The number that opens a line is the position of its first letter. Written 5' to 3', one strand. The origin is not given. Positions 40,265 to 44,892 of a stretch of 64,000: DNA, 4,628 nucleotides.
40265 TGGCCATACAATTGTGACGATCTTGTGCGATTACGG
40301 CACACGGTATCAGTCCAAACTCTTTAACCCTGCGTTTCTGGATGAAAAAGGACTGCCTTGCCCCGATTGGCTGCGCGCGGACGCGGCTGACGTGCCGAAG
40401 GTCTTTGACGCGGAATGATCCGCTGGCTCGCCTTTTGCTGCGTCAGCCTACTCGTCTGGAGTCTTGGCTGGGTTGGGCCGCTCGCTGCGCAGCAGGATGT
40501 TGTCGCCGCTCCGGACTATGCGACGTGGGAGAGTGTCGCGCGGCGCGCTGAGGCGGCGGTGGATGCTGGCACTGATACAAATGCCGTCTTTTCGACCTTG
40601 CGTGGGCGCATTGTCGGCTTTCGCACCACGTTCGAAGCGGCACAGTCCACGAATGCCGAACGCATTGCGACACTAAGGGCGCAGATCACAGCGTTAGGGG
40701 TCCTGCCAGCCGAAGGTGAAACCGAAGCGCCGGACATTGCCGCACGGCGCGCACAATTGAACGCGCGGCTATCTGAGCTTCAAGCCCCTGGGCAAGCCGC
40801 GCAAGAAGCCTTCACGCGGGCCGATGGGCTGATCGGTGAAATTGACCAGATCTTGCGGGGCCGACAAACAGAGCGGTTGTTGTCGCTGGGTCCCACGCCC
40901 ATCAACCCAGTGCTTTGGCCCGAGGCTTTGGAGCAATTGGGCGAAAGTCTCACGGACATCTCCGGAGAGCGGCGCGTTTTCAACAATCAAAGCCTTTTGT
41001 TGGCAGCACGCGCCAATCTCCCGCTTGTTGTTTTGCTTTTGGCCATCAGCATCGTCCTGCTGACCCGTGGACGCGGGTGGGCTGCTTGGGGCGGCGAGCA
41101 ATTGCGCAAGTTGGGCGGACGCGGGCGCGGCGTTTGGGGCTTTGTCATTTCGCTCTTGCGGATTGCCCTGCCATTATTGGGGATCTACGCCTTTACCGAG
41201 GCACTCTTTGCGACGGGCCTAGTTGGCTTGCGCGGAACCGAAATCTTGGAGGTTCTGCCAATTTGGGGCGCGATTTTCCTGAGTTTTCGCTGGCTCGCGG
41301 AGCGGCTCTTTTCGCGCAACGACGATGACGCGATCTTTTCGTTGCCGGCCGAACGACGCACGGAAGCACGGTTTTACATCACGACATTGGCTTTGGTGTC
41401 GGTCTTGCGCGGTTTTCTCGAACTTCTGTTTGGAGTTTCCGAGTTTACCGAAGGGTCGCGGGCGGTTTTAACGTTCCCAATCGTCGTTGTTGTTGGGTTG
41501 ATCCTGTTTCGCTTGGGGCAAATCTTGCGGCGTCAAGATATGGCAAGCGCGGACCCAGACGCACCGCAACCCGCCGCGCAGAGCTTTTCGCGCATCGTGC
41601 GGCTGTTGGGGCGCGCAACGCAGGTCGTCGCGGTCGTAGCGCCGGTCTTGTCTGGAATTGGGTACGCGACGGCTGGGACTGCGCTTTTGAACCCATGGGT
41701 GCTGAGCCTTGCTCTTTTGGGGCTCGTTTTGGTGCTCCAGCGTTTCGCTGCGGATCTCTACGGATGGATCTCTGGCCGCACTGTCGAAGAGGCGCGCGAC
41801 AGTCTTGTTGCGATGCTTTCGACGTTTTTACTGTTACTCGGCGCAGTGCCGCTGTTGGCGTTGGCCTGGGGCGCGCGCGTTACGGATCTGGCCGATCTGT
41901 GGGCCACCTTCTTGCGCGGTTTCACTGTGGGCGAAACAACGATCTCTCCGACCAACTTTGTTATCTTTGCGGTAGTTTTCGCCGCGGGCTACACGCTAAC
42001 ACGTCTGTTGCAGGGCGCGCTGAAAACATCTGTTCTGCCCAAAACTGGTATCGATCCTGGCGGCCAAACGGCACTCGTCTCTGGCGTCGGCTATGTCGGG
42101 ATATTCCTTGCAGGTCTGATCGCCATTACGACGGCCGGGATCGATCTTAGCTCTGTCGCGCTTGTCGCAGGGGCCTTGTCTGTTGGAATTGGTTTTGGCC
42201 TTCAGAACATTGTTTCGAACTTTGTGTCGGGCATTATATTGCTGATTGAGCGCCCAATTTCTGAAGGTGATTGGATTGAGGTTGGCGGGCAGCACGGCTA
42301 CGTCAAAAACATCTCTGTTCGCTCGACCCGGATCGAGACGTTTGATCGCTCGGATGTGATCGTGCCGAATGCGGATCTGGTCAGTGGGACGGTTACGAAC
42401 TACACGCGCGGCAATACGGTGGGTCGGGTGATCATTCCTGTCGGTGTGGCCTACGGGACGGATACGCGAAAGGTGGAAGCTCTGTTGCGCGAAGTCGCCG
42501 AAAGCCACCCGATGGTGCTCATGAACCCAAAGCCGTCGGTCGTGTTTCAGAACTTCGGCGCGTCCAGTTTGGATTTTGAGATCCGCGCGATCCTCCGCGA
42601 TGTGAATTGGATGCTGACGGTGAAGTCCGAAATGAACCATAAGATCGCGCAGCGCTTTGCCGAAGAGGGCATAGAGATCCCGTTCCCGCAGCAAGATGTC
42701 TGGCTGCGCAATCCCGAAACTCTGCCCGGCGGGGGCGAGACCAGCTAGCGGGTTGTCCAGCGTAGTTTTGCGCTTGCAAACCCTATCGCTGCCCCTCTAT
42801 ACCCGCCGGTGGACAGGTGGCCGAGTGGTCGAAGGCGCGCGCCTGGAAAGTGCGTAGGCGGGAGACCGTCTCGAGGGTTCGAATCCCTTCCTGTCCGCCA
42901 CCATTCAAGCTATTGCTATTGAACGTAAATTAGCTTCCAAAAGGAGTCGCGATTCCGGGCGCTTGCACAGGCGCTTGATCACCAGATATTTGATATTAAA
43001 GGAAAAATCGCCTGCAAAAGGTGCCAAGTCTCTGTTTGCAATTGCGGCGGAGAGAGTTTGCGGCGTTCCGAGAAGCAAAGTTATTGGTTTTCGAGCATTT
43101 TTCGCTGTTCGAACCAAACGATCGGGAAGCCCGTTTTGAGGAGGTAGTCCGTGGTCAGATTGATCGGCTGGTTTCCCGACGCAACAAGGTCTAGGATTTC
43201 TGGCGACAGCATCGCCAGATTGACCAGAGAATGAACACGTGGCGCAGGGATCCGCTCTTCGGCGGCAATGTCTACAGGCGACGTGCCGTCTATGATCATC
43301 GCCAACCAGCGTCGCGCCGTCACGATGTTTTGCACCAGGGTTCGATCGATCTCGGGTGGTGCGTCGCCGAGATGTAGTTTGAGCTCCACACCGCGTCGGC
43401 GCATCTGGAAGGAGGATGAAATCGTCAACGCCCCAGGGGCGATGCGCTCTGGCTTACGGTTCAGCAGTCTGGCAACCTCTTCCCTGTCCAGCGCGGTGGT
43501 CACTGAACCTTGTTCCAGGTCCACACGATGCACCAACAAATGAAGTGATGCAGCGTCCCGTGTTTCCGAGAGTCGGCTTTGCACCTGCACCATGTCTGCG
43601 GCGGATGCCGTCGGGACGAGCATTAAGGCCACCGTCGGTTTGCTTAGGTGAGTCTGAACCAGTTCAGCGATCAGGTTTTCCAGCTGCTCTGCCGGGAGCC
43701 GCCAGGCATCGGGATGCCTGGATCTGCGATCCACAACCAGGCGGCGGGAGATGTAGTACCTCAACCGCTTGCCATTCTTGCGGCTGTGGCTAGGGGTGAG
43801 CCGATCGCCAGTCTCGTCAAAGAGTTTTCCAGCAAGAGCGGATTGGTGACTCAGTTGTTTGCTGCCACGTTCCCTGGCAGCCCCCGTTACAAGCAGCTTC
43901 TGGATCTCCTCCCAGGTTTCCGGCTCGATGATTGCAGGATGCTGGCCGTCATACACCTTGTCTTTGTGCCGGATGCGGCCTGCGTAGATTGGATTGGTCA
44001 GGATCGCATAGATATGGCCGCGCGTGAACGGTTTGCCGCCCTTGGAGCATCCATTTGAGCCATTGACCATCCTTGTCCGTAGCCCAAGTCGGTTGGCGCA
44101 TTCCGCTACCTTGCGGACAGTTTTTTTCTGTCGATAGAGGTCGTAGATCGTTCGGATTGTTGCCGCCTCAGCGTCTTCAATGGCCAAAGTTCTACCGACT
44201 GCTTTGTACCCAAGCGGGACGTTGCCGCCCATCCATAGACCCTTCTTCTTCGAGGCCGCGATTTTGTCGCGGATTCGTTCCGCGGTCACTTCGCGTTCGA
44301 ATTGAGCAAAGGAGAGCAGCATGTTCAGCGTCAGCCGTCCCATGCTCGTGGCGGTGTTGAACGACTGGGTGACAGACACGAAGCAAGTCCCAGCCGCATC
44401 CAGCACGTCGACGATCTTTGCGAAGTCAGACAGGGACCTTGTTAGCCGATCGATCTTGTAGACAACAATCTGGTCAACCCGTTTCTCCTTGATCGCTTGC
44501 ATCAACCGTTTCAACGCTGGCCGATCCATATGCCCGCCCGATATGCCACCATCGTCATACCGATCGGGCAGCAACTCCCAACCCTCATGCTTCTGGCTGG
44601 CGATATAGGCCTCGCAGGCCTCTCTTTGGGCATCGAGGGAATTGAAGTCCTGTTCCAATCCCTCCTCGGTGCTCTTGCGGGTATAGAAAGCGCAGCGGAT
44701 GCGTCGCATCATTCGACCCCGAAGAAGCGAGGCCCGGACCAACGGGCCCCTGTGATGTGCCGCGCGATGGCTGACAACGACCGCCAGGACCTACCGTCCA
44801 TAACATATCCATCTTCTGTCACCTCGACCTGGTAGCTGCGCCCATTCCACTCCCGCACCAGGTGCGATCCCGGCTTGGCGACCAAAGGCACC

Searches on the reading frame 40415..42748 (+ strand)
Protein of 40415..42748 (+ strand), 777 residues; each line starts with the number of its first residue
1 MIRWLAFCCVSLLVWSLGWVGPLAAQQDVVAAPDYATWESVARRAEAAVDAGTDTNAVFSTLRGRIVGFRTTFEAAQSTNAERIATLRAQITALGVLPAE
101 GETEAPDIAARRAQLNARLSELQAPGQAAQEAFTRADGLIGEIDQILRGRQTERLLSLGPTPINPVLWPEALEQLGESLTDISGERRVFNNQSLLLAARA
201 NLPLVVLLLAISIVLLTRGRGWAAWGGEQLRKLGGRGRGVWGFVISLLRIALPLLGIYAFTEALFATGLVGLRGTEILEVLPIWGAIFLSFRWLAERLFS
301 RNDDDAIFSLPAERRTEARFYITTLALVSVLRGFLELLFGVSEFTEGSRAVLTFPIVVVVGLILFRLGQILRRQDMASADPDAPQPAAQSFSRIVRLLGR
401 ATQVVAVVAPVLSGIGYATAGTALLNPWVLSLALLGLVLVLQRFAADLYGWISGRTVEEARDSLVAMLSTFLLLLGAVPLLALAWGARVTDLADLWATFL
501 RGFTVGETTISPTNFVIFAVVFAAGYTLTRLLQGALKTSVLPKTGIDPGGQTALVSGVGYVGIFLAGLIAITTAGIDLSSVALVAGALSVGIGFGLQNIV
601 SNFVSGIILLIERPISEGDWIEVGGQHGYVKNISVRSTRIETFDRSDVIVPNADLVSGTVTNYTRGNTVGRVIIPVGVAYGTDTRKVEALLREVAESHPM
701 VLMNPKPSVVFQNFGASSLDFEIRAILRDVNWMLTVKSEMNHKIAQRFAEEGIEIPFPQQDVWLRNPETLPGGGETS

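Call 75: search_protein_families(library=pfam, proteins=[window:40415-42748:+], max_evalue=0.0001)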
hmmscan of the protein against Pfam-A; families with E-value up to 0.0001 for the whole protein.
window:40415-42748:+ (777 aa): 3 families
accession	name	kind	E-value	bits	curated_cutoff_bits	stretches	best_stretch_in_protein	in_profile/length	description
PF00924.24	MS_channel_2nd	-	1.1e-23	83.5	20.2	1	598-665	1-68/68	Mechanosensitive ion channel, beta-domain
PF21082.3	MS_channel_3rd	-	1.6e-18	67.4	21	1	673-755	2-88/88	Mechanosensitive ion channel MscS, C-terminal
PF12607.13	DUF3772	-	5.8e-13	48.8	25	1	128-184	3-59/63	Protein of unknown function (DUF3772)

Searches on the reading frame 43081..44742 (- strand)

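Call 75: search_protein_families(library=pfam, proteins=[window:43081-44742:-], max_evalue=0.0001)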
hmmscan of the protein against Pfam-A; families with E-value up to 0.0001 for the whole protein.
window:43081-44742:- (553 aa): 2 families
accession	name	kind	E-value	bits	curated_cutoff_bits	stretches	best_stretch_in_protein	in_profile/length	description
PF00239.26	Resolvase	-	9.9e-39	133.2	23.3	1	18-169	2-144/145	Resolvase, N terminal domain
PF07508.19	Recombinase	-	2.2e-16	60.4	21.1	1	191-284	2-99/102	Recombinase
